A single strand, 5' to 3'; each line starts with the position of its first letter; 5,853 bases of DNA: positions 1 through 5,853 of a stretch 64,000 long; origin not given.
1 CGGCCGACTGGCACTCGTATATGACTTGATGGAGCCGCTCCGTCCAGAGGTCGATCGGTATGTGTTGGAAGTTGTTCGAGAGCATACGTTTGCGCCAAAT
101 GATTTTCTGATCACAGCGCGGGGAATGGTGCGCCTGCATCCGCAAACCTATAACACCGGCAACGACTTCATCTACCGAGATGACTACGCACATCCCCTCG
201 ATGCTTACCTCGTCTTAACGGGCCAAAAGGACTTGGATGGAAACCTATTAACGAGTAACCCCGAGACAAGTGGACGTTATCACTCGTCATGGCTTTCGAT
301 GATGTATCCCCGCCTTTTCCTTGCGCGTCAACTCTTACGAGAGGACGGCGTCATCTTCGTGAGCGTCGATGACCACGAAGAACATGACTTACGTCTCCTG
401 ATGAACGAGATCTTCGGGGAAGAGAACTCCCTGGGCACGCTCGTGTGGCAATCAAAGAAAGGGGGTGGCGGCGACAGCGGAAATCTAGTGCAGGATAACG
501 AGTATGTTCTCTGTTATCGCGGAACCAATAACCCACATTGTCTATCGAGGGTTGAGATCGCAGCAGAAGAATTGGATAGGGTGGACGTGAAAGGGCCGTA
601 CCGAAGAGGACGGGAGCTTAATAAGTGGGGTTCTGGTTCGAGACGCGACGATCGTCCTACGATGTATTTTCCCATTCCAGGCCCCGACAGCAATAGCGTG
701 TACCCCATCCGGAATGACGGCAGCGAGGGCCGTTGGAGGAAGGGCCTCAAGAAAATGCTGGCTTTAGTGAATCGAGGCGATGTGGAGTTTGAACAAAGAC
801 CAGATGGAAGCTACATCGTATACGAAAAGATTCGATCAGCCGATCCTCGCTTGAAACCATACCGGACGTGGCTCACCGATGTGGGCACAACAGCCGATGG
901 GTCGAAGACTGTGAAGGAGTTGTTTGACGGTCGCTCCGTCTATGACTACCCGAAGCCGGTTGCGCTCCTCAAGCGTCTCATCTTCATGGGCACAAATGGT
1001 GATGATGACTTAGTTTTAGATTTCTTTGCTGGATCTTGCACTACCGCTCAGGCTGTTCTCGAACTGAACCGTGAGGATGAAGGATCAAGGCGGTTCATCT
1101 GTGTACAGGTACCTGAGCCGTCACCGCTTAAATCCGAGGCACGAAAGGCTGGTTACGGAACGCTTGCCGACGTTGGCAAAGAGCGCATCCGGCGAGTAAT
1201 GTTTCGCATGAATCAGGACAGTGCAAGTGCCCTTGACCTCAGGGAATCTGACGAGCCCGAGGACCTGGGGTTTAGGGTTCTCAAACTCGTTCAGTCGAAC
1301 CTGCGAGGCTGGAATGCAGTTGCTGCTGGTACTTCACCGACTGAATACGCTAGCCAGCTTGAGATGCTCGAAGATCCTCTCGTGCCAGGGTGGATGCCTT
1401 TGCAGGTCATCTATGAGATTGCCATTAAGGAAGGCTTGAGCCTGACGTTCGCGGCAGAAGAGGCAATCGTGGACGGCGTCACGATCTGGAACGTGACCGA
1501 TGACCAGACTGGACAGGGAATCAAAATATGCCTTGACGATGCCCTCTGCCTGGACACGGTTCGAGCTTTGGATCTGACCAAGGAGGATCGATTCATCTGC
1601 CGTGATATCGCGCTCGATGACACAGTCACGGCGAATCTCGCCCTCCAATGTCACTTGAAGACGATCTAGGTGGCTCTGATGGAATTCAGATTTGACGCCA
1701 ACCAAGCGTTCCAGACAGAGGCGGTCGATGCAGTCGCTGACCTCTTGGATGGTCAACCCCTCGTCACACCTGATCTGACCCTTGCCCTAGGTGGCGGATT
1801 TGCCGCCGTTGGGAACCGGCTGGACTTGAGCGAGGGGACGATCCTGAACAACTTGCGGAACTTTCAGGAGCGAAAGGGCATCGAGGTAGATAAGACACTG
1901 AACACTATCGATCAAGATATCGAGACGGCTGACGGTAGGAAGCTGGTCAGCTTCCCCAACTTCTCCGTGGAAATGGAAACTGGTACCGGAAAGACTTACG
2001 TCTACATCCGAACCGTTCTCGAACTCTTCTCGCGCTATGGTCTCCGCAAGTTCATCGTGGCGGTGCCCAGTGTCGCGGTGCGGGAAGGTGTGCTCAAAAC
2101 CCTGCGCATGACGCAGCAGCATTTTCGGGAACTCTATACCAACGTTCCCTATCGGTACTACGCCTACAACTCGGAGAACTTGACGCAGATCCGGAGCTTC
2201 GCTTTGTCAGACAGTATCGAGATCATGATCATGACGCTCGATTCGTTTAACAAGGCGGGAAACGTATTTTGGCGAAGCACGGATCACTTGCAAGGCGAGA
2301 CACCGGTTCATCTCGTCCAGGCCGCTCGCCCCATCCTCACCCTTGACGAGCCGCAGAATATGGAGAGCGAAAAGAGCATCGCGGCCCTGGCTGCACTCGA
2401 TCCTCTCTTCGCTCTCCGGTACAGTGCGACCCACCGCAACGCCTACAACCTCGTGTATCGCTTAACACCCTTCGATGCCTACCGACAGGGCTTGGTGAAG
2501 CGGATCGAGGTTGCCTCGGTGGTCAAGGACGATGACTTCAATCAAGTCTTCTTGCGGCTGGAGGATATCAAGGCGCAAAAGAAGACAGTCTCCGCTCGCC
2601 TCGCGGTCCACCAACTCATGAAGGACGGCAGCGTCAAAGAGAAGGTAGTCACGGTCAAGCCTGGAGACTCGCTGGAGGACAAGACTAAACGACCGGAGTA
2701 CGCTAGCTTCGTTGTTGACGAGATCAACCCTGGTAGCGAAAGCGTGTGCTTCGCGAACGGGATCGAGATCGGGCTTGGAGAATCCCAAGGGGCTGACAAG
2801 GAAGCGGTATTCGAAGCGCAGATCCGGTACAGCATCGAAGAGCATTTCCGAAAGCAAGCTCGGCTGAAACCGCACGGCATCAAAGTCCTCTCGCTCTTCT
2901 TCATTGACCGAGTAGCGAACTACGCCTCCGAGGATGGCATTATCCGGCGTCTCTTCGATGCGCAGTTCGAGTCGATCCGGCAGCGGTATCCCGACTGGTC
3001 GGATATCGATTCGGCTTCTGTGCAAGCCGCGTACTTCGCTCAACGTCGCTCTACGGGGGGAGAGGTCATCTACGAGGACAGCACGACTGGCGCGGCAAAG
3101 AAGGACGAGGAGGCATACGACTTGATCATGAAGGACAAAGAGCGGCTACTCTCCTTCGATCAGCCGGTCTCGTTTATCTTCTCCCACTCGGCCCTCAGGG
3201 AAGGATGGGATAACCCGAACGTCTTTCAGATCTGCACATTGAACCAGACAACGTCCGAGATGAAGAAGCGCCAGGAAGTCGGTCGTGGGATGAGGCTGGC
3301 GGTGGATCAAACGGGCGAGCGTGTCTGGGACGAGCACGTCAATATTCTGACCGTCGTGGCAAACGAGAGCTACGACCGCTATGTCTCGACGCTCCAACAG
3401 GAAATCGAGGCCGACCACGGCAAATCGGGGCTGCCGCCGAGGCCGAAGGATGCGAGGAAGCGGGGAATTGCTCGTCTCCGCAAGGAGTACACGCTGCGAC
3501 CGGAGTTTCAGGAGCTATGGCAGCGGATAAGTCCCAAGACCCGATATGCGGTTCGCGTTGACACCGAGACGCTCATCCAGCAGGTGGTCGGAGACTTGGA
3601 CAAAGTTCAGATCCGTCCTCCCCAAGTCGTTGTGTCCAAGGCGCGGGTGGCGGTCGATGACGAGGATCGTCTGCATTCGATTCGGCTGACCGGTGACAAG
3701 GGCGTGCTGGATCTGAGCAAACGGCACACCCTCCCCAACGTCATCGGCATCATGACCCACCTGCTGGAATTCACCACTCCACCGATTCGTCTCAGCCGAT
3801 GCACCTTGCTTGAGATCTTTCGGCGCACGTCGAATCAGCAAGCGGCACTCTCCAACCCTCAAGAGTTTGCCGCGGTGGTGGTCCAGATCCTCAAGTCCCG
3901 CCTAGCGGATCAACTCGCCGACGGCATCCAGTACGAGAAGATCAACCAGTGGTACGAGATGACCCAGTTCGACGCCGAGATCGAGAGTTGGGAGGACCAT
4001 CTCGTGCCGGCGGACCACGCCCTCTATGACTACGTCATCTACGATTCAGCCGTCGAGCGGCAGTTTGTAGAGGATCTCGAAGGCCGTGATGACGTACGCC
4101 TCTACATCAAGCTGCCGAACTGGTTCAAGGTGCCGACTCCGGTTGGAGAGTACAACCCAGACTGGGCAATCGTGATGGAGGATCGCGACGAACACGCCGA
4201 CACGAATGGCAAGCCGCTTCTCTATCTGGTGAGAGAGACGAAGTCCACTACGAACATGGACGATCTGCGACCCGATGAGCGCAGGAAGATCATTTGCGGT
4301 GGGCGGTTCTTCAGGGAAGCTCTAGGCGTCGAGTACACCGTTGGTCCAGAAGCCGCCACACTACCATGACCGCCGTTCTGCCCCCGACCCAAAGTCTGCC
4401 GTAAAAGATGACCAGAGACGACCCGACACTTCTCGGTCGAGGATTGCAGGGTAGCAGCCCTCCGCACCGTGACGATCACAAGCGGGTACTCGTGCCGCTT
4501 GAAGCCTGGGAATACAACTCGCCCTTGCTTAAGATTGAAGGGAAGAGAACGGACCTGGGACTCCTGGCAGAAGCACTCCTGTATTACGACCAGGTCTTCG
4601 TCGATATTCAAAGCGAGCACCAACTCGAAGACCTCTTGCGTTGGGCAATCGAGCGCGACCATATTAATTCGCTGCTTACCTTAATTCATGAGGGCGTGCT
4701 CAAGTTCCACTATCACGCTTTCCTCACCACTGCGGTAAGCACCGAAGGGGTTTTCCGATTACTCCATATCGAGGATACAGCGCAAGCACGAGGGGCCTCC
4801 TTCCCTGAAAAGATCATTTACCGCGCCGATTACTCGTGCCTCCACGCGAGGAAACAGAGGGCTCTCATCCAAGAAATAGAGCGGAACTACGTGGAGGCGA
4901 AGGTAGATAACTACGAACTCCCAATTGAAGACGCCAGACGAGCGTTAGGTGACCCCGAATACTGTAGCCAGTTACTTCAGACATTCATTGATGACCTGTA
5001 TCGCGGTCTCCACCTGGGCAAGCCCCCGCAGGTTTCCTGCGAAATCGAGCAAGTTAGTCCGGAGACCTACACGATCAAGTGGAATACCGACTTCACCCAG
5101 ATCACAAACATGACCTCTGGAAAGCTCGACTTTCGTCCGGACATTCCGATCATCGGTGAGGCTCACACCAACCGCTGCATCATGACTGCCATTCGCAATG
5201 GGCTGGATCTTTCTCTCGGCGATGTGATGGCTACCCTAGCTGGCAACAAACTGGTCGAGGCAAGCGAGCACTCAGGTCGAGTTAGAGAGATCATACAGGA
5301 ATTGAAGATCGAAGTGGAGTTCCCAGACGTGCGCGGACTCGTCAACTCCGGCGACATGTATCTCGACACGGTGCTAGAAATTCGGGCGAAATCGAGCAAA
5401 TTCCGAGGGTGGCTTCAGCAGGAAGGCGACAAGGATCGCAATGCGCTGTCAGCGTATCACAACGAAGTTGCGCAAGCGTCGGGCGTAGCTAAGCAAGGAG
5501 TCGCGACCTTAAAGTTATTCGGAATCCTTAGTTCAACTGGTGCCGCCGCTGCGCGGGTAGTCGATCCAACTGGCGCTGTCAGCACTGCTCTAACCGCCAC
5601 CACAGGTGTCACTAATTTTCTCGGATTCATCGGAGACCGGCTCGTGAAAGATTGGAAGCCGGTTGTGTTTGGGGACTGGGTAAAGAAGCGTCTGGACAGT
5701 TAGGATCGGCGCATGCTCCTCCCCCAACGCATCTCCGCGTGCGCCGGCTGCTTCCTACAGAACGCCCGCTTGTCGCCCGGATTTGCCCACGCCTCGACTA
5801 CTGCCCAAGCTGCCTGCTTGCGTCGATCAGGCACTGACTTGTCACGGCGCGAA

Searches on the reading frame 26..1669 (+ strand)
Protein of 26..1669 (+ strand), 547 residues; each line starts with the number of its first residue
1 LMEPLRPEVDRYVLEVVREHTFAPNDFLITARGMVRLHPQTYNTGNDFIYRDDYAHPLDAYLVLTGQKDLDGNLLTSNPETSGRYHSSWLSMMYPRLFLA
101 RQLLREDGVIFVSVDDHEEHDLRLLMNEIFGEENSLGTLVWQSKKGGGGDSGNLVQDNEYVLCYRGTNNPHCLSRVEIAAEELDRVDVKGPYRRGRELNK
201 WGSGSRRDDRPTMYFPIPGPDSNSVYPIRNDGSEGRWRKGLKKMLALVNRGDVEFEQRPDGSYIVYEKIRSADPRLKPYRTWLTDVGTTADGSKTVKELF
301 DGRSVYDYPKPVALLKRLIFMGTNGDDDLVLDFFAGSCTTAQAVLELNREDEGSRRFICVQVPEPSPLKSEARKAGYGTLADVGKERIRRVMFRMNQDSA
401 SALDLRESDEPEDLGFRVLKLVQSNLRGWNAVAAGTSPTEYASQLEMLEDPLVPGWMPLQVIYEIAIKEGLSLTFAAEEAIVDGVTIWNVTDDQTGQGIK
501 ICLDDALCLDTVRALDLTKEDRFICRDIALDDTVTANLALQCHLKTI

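Call 12: search_protein_families(library=pfam, proteins=[window:26-1669:+], max_evalue=0.01)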
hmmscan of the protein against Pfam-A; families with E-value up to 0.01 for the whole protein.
window:26-1669:+ (547 aa): 1 family
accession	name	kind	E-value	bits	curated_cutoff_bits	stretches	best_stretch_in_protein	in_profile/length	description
PF01555.25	N6_N4_Mtase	-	1e-27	98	26.7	1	42-358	10-207/221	DNA methylase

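Call 40: search_protein_families(library=padloc, proteins=[window:26-1669:+], max_evalue=0.001)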
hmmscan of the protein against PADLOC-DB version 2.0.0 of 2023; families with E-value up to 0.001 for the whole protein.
window:26-1669:+ (547 aa): 26 families (the best 25 are shown)
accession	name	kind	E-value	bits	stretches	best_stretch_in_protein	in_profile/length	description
PDLC03634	MTase_III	-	3.1e-120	400.9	1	42-541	126-609/621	Type III methyltransferase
PDLC03641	MTase_III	-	7.9e-79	263.9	1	41-423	135-499/657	Type III methyltransferase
PDLC03644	MTase_III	-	9.1e-57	191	1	42-364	70-383/542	Type III methyltransferase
PDLC03637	MTase_III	-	2.1e-55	186.4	1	41-398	152-489/513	Type III methyltransferase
PDLC03642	MTase_III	-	1.1e-43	147.8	1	80-360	130-395/528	Type III methyltransferase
PDLC03640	MTase_III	-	1e-38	131.2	2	41-164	74-196/654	Type III methyltransferase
PDLC03636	MTase_III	-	4.5e-35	119.5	1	85-349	92-386/575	Type III methyltransferase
PDLC03639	MTase_III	-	1.9e-32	110.4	2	84-231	139-282/639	Type III methyltransferase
PDLC03635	MTase_III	-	8.9e-28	95.4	2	86-171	265-354/708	Type III methyltransferase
PDLC03643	MTase_III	-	1e-27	95.4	2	293-365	198-269/465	Type III methyltransferase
PDLC03646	MTase_III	-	2.2e-25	86.7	2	225-364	685-826/1057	Type III methyltransferase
PDLC03638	MTase_III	-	1.9e-22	77.4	1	86-349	428-658/816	Type III methyltransferase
PDLC03278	MTase_II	-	1.3e-20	72.2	2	301-357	280-335/390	Type II methyltransferase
PDLC03645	MTase_III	-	1.5e-17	61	2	260-364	421-524/709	Type III methyltransferase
PDLC03300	MTase_II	-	9.2e-17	59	2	86-148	83-145/302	Type II methyltransferase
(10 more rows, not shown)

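Call 41: search_protein_families(library=ncbifam, proteins=[window:26-1669:+], max_evalue=0.001)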
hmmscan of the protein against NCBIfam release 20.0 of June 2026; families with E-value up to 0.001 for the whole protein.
window:26-1669:+ (547 aa): 2 families
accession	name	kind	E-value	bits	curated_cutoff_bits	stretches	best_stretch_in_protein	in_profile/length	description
NF008572.0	PRK11524.1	equivalog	4e-05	22.9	292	1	309-350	198-238/294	adenine-specific DNA-methyltransferase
NF050803.1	DnaMtaseCcrMCaul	equivalog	5e-05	22.4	830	1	292-350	173-229/350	adenine-specific DNA-methyltransferase CcrM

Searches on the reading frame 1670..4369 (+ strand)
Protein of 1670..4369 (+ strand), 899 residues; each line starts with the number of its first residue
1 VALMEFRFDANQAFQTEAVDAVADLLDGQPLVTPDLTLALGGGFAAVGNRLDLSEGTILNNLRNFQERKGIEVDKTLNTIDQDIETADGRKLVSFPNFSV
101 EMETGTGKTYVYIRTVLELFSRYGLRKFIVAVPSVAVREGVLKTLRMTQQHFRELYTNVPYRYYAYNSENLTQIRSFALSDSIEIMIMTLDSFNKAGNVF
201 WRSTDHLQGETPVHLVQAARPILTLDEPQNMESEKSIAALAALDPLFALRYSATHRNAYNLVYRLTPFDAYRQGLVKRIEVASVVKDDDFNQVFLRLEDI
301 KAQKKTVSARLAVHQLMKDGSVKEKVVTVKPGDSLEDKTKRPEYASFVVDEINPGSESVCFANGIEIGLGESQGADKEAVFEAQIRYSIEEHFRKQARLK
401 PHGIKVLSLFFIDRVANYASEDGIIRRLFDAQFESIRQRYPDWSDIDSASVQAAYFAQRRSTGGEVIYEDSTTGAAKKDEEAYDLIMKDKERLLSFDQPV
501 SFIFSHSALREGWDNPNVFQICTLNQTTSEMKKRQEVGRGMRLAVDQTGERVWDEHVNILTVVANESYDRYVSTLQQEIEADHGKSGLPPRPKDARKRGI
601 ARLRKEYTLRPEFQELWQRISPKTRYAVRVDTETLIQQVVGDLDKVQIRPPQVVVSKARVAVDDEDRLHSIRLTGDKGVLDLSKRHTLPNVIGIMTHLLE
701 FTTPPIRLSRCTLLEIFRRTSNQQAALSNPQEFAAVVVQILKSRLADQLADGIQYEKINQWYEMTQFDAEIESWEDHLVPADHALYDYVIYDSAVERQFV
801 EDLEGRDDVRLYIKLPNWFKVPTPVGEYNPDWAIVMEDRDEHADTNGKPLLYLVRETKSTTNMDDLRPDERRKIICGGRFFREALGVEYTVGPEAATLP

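Call 12: search_protein_families(library=pfam, proteins=[window:1670-4369:+], max_evalue=0.01)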
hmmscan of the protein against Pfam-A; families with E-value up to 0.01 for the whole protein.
window:1670-4369:+ (899 aa): 4 families
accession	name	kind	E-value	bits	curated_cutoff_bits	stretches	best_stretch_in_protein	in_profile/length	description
PF19778.5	RE_endonuc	-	2.2e-34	117.9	23.4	1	783-891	2-104/108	Endonuclease domain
PF04851.21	ResIII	-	7.3e-09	36.2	22.5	1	96-254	24-161/164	Type III restriction enzyme, res subunit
PF00270.35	DEAD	-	1.9e-05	24.9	26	1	97-196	16-108/167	DEAD/DEAH box helicase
PF02562.22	PhoH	-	0.0082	16.1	27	0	103-148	27-71/205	PhoH-like protein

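Call 40: search_protein_families(library=padloc, proteins=[window:1670-4369:+], max_evalue=0.001)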
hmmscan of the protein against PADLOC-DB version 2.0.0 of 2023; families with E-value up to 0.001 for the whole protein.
window:1670-4369:+ (899 aa): 6 families
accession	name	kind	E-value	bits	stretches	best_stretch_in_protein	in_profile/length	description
PDLC03647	REase_III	-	2.9e-238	791.7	2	4-584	1-591/989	Type III restriction enzyme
PDLC03649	REase_III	-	4.6e-85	284.3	2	4-601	3-595/973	Type III restriction enzyme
PDLC03648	REase_III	-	2.7e-07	27.1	1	495-571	306-379/871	Type III restriction enzyme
PDLC03650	REase_III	-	3.7e-07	26.9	0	498-545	376-423/898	Type III restriction enzyme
PDLC03653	REase_III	-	2.9e-06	23.7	1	491-544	417-470/883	Type III restriction enzyme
PDLC02706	PbeA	-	6.4e-05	19.7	1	102-259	292-435/722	PbeA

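Call 41: search_protein_families(library=ncbifam, proteins=[window:1670-4369:+], max_evalue=0.001)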
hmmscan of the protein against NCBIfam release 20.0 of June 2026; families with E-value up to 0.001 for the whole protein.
window:1670-4369:+ (899 aa): 2 families
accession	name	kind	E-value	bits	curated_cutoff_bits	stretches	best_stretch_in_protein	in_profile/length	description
NF012027.0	PRK15483.1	equivalog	7.2e-89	298.9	564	2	4-591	1-592/986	type III restriction-modification system endonuclease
NF046055.1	restr_BPTD_3080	equivalog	2.4e-06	25.8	800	1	474-859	548-922/970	BPTD_3080 family restriction endonuclease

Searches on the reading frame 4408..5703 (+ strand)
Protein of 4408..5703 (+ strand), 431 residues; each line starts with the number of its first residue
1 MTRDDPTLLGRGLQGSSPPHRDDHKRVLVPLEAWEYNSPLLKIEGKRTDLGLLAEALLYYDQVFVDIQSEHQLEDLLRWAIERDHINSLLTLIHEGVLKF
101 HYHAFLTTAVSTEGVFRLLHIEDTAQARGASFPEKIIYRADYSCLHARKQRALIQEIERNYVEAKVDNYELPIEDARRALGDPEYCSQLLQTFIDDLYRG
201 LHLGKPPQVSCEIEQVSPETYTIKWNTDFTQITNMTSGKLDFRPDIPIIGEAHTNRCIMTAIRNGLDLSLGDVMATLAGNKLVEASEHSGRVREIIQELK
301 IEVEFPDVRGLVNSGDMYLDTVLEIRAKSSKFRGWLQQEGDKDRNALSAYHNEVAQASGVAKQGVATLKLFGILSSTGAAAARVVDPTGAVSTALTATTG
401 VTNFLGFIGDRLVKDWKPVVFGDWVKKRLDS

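Call 12: search_protein_families(library=pfam, proteins=[window:4408-5703:+], max_evalue=0.01)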
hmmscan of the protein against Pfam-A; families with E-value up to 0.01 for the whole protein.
window:4408-5703:+ (431 aa): 0 families

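Call 32: search_protein_families(library=pfam, proteins=[window:4408-5703:+], max_evalue=5)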
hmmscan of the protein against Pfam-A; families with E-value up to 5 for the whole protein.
window:4408-5703:+ (431 aa): 1 family
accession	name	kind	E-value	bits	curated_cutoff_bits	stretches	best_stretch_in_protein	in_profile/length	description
PF00547.23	Urease_gamma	-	0.085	13.7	23.9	1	257-312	42-93/99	Urease, gamma subunit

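Call 40: search_protein_families(library=padloc, proteins=[window:4408-5703:+], max_evalue=0.001)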
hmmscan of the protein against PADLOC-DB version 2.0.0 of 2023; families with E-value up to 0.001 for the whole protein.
window:4408-5703:+ (431 aa): 0 families

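Call 41: search_protein_families(library=ncbifam, proteins=[window:4408-5703:+], max_evalue=0.001)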
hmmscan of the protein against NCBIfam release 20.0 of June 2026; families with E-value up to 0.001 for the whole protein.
window:4408-5703:+ (431 aa): 0 families
